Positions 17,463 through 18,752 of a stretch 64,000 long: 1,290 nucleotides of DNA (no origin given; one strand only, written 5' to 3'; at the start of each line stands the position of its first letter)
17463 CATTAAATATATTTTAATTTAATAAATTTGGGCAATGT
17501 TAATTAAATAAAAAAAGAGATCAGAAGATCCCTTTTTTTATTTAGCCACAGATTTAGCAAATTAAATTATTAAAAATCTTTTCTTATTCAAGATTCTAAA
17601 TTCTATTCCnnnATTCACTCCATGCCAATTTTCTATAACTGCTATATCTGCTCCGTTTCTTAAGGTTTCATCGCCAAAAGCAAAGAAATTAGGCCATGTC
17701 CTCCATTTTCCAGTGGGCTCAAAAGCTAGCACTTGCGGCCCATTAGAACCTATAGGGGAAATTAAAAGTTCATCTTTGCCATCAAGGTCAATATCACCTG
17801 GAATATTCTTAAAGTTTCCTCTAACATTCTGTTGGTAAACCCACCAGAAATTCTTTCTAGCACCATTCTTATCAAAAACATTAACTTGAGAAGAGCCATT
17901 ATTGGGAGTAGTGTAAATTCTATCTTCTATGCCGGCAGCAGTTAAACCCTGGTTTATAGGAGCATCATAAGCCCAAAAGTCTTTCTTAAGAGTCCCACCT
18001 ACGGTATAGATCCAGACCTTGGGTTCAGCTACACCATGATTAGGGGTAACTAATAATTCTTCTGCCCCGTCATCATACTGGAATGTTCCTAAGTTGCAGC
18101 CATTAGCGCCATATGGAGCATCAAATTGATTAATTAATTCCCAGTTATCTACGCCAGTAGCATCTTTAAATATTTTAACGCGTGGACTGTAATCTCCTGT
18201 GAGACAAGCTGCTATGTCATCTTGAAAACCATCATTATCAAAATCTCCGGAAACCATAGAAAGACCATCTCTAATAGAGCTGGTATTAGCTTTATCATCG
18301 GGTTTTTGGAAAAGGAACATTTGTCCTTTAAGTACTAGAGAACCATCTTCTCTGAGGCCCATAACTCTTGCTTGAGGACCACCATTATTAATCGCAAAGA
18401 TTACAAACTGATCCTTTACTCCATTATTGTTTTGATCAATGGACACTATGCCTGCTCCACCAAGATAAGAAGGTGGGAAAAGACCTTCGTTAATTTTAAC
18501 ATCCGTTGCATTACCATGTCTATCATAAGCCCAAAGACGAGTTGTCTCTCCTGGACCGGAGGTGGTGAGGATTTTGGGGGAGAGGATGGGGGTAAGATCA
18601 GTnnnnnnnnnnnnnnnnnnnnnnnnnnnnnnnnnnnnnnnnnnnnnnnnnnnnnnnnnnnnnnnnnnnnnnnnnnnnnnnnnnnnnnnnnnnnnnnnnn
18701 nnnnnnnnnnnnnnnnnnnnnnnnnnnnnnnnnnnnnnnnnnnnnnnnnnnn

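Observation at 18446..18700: Single-base frameshift inside a (GATACT)n microsatellite splits a large surface-protein gene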

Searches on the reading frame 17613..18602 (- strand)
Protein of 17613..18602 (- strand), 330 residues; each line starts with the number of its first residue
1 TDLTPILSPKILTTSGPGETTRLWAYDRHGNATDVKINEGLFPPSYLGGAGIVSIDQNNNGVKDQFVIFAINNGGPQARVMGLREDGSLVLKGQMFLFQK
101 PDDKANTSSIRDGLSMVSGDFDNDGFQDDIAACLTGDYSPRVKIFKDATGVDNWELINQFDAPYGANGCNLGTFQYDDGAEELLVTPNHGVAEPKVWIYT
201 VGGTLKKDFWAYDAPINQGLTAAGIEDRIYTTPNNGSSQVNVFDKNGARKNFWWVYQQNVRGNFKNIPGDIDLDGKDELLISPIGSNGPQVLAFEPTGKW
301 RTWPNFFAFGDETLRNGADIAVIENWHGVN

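Call 23: find_homologous_proteins(query=window:17613-18602:-, max_evalue=1e-20)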
Query window:17613-18602:- (330 aa): 26 proteins with E <= 1e-20 among 1149 candidates.
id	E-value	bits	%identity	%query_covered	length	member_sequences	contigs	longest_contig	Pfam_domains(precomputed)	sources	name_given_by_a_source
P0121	8.7e-189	645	100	84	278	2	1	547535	-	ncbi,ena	-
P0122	4.3e-154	531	72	98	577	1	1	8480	PF13472.13,PF00657.29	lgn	-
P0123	1.1e-153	530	71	98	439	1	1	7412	-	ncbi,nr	ncbi:MAG: hypothetical protein HQ538_04825, partial [Parcubacteria group bacterium]|nr:hypothetical 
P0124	3.2e-145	502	69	98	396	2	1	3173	-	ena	-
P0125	5.8e-141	488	66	98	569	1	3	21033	PF13472.13,PF00657.29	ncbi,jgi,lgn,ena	-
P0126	3.2e-140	485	66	98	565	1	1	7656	PF13472.13,PF00657.29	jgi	-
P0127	5.3e-140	485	66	98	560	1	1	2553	-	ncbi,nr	ncbi:MAG: Ig-like domain-containing protein, partial [Parcubacteria group bacterium]|nr:Ig-like doma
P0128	1.3e-139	483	67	98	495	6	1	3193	PF13205.13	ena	-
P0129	3.5e-138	479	67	97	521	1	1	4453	-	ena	-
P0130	1.7e-137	476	73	84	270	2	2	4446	PF13517.13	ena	-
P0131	3.2e-137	475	64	98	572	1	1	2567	PF13517.13,PF13472.13,PF00657.29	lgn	-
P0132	4.7e-137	475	64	98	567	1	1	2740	PF13472.13,PF00657.29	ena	-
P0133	1.0e-132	461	62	98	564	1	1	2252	PF13517.13,PF13472.13,PF00657.29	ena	-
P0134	1.8e-132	460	62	98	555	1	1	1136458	PF13472.13,PF00657.29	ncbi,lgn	-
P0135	4.7e-130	452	60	98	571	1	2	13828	PF13472.13,PF00657.29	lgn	-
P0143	6.5e-94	333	61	76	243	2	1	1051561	-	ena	-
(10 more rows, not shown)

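Call 24: find_encoding_contigs(protein=P0121, flank=5000, max_places=10)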
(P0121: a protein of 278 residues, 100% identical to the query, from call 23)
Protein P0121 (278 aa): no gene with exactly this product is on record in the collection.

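Call 25: list_cluster_members(proteins=[P0121, P0130])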
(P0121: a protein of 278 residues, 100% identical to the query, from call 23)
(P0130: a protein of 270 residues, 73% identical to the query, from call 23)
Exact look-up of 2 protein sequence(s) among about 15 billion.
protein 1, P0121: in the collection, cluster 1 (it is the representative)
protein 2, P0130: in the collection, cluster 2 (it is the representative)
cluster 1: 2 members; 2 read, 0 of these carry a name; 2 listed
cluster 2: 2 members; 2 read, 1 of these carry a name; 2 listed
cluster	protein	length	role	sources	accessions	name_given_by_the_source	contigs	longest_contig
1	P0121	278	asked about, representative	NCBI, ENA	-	-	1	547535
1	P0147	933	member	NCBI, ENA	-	-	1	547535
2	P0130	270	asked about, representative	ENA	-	-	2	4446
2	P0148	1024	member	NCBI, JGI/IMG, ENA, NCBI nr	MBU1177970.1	M4 family metallopeptidase [Patescibacteria group bacterium]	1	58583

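Call 27: find_encoding_contigs(protein=P0147, flank=5000, max_places=10)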
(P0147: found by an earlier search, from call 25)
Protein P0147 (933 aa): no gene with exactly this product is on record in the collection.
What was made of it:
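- The identity between the focal gene and P0147 is known only at the protein level; the P0147 DNA was not obtainable (call 27).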

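Call 36: find_encoding_contigs(protein=P0130, flank=4000, max_places=4)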
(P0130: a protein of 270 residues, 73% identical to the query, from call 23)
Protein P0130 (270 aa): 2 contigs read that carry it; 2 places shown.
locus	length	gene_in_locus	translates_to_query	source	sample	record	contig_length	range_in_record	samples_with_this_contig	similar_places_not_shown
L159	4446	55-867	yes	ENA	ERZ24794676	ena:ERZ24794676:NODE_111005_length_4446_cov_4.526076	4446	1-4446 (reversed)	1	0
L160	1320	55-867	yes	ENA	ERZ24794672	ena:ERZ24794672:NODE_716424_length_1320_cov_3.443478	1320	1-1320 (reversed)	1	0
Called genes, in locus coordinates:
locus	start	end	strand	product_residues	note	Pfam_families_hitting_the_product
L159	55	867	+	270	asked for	PF13517:FG-GAP_3 (faint)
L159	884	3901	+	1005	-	PF07504:FTP, PF01447:Peptidase_M4 (weak), PF02868:Peptidase_M4_C, PF13205:Big_5 (faint)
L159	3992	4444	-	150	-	?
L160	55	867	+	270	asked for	PF13517:FG-GAP_3 (faint)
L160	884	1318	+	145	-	?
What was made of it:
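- Short stand-alone members in the databases were contig-end truncations where checked (P0130, call 36).
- Tried and rejected: P0130 is a contig-end truncation (call 36).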

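Call 37: find_encoding_contigs(protein=P0143, flank=4000, max_places=4)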
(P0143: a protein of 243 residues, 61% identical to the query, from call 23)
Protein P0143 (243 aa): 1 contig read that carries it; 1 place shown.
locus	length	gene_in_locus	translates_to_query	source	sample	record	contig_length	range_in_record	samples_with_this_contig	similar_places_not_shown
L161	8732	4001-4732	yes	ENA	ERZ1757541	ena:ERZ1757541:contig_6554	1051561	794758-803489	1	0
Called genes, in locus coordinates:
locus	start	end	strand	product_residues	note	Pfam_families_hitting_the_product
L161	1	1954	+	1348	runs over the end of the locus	PF02739:5_3_exonuc_N, PF14528:LAGLIDADG_3 (faint), PF01367:5_3_exonuc, PF01612:DNA_pol_A_exo1, PF22619:DNA_polI_exo1, PF00476:DNA_pol_A, PF14890:Intein_splicing, PF00476:DNA_pol_A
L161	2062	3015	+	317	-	PF06144:DNA_pol3_delta, PF21694:DNA_pol3_delta_C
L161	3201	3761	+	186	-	-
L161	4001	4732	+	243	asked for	-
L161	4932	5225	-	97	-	PF01649:Ribosomal_S20p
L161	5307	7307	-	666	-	PF00270:DEAD (weak), PF04851:ResIII, PF17757:UvrB_inter, PF27431:UvrB_3rd, PF00271:Helicase_C, PF12344:UvrB, PF02151:UVR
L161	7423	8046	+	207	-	-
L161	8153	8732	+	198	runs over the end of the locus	PF01330:RuvA_N, PF14520:HHH_5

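Call 51: predict_structure(alignment_id=A1)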
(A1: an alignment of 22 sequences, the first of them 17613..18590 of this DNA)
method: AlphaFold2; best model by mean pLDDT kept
length: 326 residues; sequences in the alignment: 22
mean_pLDDT: 88.9   pTM: 0.89
mean pLDDT of the five models: 88.9, 88.2, 86.8, 84.8, 84.1
residues with pLDDT >= 90: 196; 70-90: 114; 50-70: 12; < 50: 4
segments of 3 or more residues with pLDDT < 50: none
pLDDT, mean of each block of 10 residues (from residue 1): 86 90 92 85 92 89 90 86 86 75 63 95 94 89 92 91 92 90 92 96 94 91 94 92 95 87 91 91 87 92 89 90 65
secondary structure, 60 per line:
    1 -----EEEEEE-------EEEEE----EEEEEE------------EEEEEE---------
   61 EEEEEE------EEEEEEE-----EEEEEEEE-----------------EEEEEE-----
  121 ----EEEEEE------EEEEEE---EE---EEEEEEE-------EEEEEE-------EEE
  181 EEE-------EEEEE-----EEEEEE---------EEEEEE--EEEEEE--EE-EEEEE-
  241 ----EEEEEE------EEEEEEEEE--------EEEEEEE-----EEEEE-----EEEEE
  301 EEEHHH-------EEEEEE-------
elements in order: E6-11 E19-23 E28-33 E46-51 E61-66 E73-79 E85-92 E110-115 E125-130 E137-142 E151-157 E165-170 E178-183 E191-195 E201-206 E216-221 E224-229 E235-239 E245-250 E257-265 E274-280 E286-290 E296-303 E314-319
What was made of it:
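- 17613..18578 (-): C-terminal module of 322 aa, a six-bladed FG-GAP-like beta-propeller. It is 100% identical in protein to the C-terminus of P0147 (933 aa), which is encoded elsewhere in the same genome. AF2 pLDDT 88.9, pTM 0.89, 24 strands (call 51).
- On FG-GAP / integrin-alpha-like beta-propeller (C-terminal module): AF2 model has pLDDT 88.9 and 24 strands (call 51).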

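Call 53: fold_search(model_id=the predicted structure, library=pdb)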
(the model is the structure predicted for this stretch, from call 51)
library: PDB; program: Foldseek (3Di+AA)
matches with E <= 10: 1246; with E <= 0.001: 223
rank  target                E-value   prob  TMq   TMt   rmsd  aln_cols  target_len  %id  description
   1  5sum_B                3.5e-06  1.00  0.49  0.43  10.3       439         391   10  Ribosome assembly factor NSA1 (released 2017-04-26)
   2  7bid                  4.3e-06  1.00  0.50  0.56   7.3       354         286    9  Crystal structure of v31WRAP-T, a 7-bladed designer protein (released 2021-09-22)
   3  5sum_A                9.5e-06  1.00  0.51  0.44   8.1       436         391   10  Ribosome assembly factor NSA1 (released 2017-04-26)
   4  1ri6                  1.3e-05  1.00  0.49  0.48   7.0       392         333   13  Structure of a putative isomerase from E. coli (released 2003-11-25)
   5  9n74_LS               1.4e-05  1.00  0.49  0.38   6.1       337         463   11  SSU processome maturation and disassembly, State H (released 2025-10-29)
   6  9lwf_G                1.4e-05  1.00  0.48  0.51   6.7       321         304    9  Cryo-EM structure of dual sensor bound GATOR2 complex (released 2025-08-13)
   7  7y1t_A                1.6e-05  1.00  0.50  0.33   7.1       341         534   11  Complex of integrin alphaV/beta8 and L-TGF-beta1 at a ratio of 1:2 (released 2022-08-31)
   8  9lwf_P                1.7e-05  1.00  0.49  0.53   6.8       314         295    8  Cryo-EM structure of dual sensor bound GATOR2 complex (released 2025-08-13)
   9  4zov_A                1.9e-05  1.00  0.45  0.40   8.1       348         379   10  Crystal structure of the Saccharomyces cerevisiae Sqt1 (released 2015-07-01)
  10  9v80_B                2.1e-05  1.00  0.47  0.41   7.2       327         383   12  Cryo-EM structure of KICSTOR CCC complex (state 4) (released 2025-11-12)
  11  7mq8_LR               3.0e-05  1.00  0.53  0.25   6.8       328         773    9  Cryo-EM structure of the human SSU processome, state pre-A1 (released 2021-09-22)
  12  6tji_A                3.0e-05  1.00  0.36  0.34   9.5       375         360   12  Crystal structure of the computationally designed Cake10 protein (released 2020-05-06)
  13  8qo9_w                3.2e-05  1.00  0.52  0.36   5.6       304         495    7  Cryo-EM structure of a human spliceosomal B complex protomer (released 2024-01-24)
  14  8qo9_v                3.7e-05  1.00  0.53  0.37   5.2       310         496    8  Cryo-EM structure of a human spliceosomal B complex protomer (released 2024-01-24)
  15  3hfq_A                3.7e-05  1.00  0.49  0.48   8.3       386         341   13  Crystal structure of the lp_2219 protein from Lactobacillus plantarum. Northeast Structural Genomics Consortium Target (released 2009-05-26)
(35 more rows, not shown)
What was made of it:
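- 17613..18578 (-): Foldseek matches beta-propellers including integrin alpha (call 53).
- On FG-GAP / integrin-alpha-like beta-propeller (C-terminal module): Foldseek matches propellers, including integrin alphaV (call 53).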

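Call 56: search_protein_families(library=ncbifam, proteins=[window:17613-18590:-, P0147], max_evalue=0.1)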
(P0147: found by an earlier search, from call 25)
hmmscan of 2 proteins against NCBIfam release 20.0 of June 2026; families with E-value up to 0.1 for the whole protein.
window:17613-18590:- (326 aa): 0 families

P0147 (933 aa): 0 families

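Call 57: search_protein_families(library=pfam, proteins=[window:17613-18590:-, P0147], max_evalue=1)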
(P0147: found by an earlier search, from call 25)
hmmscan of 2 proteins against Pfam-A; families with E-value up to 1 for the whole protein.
window:17613-18590:- (326 aa): 2 families
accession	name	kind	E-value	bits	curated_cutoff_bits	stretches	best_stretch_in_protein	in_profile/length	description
PF13517.12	FG-GAP_3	-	8.4e-07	29.9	26.9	2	101-124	35-58/61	FG-GAP-like repeat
PF01839.29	FG-GAP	-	0.012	16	22.1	1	109-127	2-19/37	FG-GAP repeat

P0147 (933 aa): 4 families
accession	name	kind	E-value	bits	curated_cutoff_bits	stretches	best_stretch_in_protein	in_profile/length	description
PF13205.12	Big_5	-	7.6e-14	52.7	23.6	2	468-576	1-104/105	Bacterial Ig-like domain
PF03478.24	Beta-prop_KIB1-4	-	0.0034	17.4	27.4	0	69-113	100-139/242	KIB1-4 beta-propeller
PF07494.17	Reg_prop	-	0.25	12.1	20.4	0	333-343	14-24/24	Two component regulator propeller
PF01839.29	FG-GAP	-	0.51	10.7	22.1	1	716-734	2-19/37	FG-GAP repeat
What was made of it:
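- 17613..18578 (-): Pfam FG-GAP_3 scores 29.9 bits against a cutoff of 26.9 (call 57).
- On FG-GAP / integrin-alpha-like beta-propeller (C-terminal module): FG-GAP_3 scores 29.9 bits against a cutoff of 26.9 (call 57).
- Closest known: Integrin-alpha-like FG-GAP beta-propellers. Same: The Pfam FG-GAP_3 score is above its threshold, and DxDxDG-like motifs are present (call 57).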

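Call 85: search_protein_representatives(protein=window:17613-18590:-)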
Query: 326 residues. Proteins with E-value up to 0.001 (for the whole library): 1277; up to 1e-10: 298; up to 1e-30: 26. The best 150 are listed.
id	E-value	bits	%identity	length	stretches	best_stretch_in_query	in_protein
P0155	2.6e-172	589.1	78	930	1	3-326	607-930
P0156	8.1e-155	531.6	75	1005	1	3-326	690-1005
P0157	6.4e-154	528.7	74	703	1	1-326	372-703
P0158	5.6e-151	519.0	71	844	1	3-326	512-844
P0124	1.3e-145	501.3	71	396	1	5-326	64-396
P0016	3.3e-144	496.7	69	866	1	3-326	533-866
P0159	4.2e-144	496.4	73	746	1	3-324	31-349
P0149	9.0e-143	492.0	69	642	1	3-326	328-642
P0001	2.4e-141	487.3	70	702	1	3-326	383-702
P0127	2.2e-140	484.1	69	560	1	3-326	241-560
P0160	1.0e-138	478.7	67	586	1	3-326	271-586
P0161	5.1e-137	473.1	67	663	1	3-326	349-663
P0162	2.4e-136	470.9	67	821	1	1-326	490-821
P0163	1.5e-134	464.9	68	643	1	2-326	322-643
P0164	1.3e-133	461.9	66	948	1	1-326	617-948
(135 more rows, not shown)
